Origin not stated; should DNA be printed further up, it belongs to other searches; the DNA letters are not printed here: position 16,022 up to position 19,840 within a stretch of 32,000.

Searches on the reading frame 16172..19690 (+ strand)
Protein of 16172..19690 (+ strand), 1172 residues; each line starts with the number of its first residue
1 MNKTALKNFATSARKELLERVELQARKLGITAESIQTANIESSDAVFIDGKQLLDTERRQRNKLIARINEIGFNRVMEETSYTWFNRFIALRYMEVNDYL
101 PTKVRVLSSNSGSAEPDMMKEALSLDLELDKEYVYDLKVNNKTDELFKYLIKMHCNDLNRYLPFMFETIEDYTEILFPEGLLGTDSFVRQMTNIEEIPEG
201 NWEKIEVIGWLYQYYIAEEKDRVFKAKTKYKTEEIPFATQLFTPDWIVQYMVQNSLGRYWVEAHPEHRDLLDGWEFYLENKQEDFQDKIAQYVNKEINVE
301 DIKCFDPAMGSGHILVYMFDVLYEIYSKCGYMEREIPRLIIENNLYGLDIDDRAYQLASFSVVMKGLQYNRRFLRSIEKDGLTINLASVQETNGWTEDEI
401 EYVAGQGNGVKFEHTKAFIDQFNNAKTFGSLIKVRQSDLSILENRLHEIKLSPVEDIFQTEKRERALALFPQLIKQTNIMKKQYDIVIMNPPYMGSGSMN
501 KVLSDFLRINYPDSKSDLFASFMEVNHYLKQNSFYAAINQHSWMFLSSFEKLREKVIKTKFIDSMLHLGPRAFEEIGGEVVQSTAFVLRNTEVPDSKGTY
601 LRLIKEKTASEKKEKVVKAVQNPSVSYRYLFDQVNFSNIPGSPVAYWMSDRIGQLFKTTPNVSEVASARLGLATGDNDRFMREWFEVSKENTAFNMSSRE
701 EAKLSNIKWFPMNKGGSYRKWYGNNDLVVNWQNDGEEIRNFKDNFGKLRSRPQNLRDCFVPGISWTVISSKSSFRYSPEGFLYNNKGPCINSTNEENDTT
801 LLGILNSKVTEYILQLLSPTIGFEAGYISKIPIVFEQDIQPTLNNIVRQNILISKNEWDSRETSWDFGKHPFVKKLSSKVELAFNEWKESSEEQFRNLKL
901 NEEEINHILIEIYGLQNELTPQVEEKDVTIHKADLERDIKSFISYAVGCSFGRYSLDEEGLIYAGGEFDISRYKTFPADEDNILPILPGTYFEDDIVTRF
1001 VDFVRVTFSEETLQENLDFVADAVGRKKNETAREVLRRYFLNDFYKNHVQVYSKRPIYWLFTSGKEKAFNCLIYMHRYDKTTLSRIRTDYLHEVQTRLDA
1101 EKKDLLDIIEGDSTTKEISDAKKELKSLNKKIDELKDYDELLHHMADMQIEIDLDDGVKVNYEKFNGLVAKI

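Call 9: search_protein_families(library=ncbifam, proteins=[window:16172-19690:+], max_evalue=0.001)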
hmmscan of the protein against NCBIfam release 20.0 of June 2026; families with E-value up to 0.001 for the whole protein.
window:16172-19690:+ (1172 aa): 5 families
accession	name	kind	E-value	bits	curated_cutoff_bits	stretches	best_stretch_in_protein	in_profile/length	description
NF033452.1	BREX_1_MTaseX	exception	0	1463.5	500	1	6-1167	1-1209/1210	BREX-1 system adenine-specific DNA-methyltransferase PglX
NF033455.1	BREX_6_MTaseX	exception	5.7e-109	365.4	900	4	481-868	552-933/1319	BREX-6 system adenine-specific DNA-methyltransferase PglX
NF033454.1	BREX_5_MTaseX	exception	1.2e-86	291.4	900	2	71-897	77-907/1404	BREX-5 system adenine-specific DNA-methyltransferase PglX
NF033451.1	BREX_2_MTaseX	equivalog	1.2e-05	23.3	400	0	295-369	218-293/1185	BREX-2 system adenine-specific DNA-methyltransferase PglX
TIGR02987.1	met_A_Alw26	exception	0.0001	21.2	353.5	0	288-495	19-124/523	Alw26I/Eco31I/Esp3I family type II restriction adenine-specific DNA-methyltransferase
